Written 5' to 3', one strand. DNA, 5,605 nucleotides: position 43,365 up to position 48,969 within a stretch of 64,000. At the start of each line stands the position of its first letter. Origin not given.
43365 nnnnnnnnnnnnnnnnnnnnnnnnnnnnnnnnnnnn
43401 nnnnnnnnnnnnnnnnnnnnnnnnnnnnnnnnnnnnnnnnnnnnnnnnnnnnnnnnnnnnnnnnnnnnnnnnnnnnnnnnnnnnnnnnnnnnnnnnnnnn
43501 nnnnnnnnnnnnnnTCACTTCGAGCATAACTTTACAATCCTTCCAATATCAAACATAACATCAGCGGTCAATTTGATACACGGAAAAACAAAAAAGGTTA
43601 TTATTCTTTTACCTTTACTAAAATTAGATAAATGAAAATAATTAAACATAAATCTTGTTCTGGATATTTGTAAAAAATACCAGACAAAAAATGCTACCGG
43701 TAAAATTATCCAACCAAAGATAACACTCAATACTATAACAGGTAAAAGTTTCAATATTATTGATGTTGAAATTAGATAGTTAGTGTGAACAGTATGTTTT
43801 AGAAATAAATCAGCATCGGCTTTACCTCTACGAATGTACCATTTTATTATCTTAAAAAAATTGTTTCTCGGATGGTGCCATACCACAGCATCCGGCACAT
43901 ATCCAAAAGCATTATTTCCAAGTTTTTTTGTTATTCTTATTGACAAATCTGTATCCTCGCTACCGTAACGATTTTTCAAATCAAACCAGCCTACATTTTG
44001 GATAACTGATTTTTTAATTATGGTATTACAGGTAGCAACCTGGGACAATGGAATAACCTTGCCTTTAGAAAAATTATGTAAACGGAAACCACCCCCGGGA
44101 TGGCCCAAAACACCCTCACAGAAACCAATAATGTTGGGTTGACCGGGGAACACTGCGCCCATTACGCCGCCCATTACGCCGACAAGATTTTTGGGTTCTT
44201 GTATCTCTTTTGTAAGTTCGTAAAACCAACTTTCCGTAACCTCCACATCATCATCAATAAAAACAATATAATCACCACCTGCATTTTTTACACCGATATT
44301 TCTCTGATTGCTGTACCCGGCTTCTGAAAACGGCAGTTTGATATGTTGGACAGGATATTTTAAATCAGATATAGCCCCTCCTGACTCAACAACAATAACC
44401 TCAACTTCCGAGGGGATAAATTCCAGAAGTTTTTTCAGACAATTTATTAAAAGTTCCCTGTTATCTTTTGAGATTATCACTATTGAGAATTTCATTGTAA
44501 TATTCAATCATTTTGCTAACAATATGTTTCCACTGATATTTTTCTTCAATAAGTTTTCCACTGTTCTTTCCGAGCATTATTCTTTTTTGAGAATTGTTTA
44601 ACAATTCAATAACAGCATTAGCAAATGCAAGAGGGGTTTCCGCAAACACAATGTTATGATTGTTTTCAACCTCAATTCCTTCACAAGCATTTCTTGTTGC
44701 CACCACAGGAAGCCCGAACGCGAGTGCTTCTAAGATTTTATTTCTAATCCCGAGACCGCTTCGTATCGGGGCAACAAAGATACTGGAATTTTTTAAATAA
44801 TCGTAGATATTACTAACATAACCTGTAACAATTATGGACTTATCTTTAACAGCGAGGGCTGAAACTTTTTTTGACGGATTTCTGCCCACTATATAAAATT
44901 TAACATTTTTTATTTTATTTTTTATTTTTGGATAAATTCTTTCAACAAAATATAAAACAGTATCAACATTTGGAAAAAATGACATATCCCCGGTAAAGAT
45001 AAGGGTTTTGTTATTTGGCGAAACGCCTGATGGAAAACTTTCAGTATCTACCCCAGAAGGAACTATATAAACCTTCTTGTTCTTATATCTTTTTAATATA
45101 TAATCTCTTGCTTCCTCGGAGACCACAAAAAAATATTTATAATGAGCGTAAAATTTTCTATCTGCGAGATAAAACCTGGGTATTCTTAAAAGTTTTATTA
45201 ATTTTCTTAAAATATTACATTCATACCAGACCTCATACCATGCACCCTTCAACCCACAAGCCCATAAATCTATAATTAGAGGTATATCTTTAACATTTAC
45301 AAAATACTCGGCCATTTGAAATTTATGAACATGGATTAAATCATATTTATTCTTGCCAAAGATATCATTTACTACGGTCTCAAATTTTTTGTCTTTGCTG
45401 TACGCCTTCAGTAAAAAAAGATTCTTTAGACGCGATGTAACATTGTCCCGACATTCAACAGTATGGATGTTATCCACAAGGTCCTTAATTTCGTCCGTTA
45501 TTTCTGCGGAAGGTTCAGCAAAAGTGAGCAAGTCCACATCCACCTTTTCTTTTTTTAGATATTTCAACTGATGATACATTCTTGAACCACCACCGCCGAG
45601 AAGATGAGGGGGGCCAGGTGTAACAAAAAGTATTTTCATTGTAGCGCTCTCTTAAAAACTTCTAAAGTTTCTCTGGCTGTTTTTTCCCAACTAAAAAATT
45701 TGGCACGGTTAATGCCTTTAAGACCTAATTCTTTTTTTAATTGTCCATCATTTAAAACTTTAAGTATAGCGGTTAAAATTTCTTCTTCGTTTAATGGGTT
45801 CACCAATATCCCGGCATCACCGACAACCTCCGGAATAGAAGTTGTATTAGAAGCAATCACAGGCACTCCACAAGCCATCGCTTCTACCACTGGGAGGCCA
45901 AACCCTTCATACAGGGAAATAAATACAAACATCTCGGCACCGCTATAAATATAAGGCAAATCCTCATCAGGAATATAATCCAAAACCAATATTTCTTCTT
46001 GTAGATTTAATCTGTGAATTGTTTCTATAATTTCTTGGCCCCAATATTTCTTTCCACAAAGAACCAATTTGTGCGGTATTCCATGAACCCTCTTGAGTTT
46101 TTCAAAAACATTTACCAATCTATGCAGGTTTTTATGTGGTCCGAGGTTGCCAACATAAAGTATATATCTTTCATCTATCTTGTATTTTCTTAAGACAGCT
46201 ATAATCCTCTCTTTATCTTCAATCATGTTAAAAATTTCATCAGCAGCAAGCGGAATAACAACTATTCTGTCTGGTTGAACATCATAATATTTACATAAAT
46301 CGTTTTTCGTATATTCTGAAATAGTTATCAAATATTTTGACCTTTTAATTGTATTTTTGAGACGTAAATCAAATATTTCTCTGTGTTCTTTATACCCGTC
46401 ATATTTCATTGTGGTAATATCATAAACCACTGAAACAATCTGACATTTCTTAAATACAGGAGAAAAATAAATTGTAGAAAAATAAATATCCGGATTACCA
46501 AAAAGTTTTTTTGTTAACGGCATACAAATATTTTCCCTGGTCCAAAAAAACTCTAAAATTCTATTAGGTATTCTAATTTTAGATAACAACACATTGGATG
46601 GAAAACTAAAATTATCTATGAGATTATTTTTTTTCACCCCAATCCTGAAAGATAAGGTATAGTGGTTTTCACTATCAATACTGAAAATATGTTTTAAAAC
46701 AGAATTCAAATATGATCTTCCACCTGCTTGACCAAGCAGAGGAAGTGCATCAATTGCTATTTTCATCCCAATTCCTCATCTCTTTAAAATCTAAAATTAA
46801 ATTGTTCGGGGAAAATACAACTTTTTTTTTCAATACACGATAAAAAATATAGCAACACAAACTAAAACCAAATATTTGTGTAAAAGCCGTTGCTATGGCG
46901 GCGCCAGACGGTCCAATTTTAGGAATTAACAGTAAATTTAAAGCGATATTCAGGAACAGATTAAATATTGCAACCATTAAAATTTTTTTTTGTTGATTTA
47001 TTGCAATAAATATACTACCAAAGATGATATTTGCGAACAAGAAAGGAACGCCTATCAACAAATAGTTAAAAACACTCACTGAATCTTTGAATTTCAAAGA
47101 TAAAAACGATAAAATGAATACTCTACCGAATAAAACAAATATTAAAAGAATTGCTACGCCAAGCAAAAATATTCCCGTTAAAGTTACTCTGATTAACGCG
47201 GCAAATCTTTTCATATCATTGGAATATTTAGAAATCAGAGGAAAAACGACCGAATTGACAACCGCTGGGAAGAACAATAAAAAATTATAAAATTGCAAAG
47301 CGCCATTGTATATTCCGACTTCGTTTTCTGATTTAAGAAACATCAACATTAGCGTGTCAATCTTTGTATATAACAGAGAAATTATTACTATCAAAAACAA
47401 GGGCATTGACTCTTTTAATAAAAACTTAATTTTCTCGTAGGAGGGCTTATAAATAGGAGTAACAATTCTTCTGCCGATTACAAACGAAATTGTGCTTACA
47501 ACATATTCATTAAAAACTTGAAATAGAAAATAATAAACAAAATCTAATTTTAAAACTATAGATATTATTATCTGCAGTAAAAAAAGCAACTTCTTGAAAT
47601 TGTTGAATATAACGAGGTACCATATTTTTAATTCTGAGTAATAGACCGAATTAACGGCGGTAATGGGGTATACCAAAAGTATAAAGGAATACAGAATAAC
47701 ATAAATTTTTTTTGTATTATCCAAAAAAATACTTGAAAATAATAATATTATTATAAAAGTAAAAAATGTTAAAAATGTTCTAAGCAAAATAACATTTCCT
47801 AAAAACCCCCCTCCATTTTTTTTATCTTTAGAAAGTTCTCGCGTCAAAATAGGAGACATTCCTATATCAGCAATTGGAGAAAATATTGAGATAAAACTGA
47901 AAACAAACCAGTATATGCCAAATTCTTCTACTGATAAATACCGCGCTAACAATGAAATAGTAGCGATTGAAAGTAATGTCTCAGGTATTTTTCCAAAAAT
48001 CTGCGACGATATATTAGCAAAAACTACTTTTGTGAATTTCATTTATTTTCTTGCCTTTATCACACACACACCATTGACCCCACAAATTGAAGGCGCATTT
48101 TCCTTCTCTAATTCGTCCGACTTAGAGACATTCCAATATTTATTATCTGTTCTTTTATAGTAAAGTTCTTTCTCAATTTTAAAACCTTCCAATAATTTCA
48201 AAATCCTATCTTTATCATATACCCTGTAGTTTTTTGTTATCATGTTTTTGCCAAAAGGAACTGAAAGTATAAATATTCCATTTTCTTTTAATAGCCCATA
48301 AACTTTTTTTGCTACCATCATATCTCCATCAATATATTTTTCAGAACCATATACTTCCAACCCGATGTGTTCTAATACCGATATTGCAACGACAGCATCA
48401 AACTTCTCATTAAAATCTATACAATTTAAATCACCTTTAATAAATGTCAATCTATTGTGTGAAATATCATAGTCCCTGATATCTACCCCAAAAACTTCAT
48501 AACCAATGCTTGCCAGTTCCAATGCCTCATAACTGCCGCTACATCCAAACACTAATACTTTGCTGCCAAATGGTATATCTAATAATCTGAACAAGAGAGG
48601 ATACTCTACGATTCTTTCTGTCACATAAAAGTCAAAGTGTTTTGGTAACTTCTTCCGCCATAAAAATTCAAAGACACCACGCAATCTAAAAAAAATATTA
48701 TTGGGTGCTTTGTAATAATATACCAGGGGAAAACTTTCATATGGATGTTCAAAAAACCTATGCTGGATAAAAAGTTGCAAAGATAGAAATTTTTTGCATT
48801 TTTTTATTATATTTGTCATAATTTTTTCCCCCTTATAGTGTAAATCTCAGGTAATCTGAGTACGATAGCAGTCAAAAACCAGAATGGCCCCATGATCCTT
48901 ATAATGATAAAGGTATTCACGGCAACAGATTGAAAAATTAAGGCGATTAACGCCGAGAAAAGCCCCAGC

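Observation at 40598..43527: A zinc-ribbon methyltransferase to GT4 order occurs twice, once as adjacent genes with a kinase fused to GT4 and once as a single fusion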

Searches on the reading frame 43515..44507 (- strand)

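Call 9: search_protein_families(library=pfam, proteins=[window:43515-44507:-], max_evalue=0.001)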
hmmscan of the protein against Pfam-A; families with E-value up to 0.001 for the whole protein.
window:43515-44507:- (330 aa): 4 families
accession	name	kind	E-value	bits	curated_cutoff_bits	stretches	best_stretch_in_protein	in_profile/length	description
PF00535.33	Glycos_transf_2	-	5.7e-16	59.3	23.3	1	8-110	1-113/168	Glycosyl transferase family 2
PF13632.12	Glyco_trans_2_3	-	9.4e-07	29.3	27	1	80-279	1-192/198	Glycosyl transferase family group 2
PF10111.15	Glyco_tranf_2_2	-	2.1e-05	24.6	27.3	0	23-102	18-106/276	Glycosyltransferase like family 2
PF13641.12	Glyco_tranf_2_3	-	0.00019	22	27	0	7-98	3-107/230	Glycosyltransferase like family 2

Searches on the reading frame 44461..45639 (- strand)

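Call 9: search_protein_families(library=pfam, proteins=[window:44461-45639:-], max_evalue=0.001)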
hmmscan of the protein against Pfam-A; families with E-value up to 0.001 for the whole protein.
window:44461-45639:- (392 aa): 5 families
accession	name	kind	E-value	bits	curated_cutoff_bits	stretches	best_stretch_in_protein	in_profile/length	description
PF13692.12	Glyco_trans_1_4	-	1.8e-29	103.2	27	1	211-349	2-142/142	Glycosyl transferases group 1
PF00534.26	Glycos_transf_1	-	5.7e-17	62.2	26.4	1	207-360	12-169/172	Glycosyl transferases group 1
PF13439.12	Glyco_transf_4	-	3.1e-13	50.5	28.5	1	15-200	2-169/170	Glycosyltransferase Family 4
PF13579.12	Glyco_trans_4_4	-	6.1e-07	30.4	29.7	1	15-194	1-156/158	Glycosyl transferase 4-like domain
PF13524.12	Glyco_trans_1_2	-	8.2e-06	26.3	25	1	244-378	13-143/144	Glycosyl transferase-like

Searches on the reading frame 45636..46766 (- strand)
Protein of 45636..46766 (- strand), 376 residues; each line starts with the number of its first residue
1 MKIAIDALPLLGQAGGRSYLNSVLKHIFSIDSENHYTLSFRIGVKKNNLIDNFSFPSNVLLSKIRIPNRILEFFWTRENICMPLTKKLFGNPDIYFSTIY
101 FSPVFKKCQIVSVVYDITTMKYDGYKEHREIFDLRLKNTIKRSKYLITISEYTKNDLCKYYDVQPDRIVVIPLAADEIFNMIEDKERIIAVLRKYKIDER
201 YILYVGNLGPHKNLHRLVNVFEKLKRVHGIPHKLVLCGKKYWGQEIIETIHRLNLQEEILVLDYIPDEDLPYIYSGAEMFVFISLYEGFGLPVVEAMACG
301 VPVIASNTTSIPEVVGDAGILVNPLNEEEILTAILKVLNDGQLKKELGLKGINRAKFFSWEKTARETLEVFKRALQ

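Call 9: search_protein_families(library=pfam, proteins=[window:45636-46766:-], max_evalue=0.001)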
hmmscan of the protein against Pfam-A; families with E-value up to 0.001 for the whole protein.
window:45636-46766:- (376 aa): 5 families
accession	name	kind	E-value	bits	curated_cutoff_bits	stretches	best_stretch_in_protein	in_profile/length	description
PF00534.26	Glycos_transf_1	-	9.1e-38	129.9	26.4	1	198-351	14-169/172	Glycosyl transferases group 1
PF13692.12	Glyco_trans_1_4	-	2.6e-30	106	27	1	200-340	2-142/142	Glycosyl transferases group 1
PF20706.3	GT4-conflict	-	6.1e-08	32.5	26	1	199-318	197-323/385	Family 4 Glycosyltransferase in conflict systems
PF13439.12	Glyco_transf_4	-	1.2e-06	29.1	28.5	1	121-176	111-167/170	Glycosyltransferase Family 4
PF13524.12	Glyco_trans_1_2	-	3.2e-06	27.6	25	1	220-368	5-143/144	Glycosyl transferase-like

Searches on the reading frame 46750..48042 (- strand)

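Call 9: search_protein_families(library=pfam, proteins=[window:46750-48042:-], max_evalue=0.001)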
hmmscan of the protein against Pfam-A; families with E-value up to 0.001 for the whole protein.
window:46750-48042:- (430 aa): 3 families
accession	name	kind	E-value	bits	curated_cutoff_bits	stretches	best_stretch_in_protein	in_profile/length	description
PF01943.22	Polysacc_synt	-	8.8e-26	91.4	28.2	1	9-273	3-273/274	Polysaccharide biosynthesis protein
PF13440.11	Polysacc_synt_3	-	2.9e-13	50.2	23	1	31-322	1-292/293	Polysaccharide biosynthesis protein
PF01554.23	MatE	-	1.5e-07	31.7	24.9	1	214-370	1-160/161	MatE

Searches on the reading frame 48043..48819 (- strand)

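Call 10: search_protein_families(library=pfam, proteins=[window:48043-48819:-], max_evalue=0.001)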
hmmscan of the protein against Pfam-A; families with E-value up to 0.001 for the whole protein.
window:48043-48819:- (258 aa): 5 families
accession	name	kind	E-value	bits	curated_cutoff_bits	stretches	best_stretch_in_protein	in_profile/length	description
PF03269.20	DUF268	-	1.6e-11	44.8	25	1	133-217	56-141/176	Caenorhabditis protein of unknown function, DUF268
PF08241.18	Methyltransf_11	-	6e-07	30.5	21.2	1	90-184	2-94/95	Methyltransferase domain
PF13489.12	Methyltransf_23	-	4.4e-06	27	27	1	82-188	20-119/164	Methyltransferase domain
PF13649.12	Methyltransf_25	-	0.00018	22.6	27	1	88-153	1-78/97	Methyltransferase domain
PF08242.18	Methyltransf_12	-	0.00052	21.1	30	0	91-183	3-98/98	Methyltransferase domain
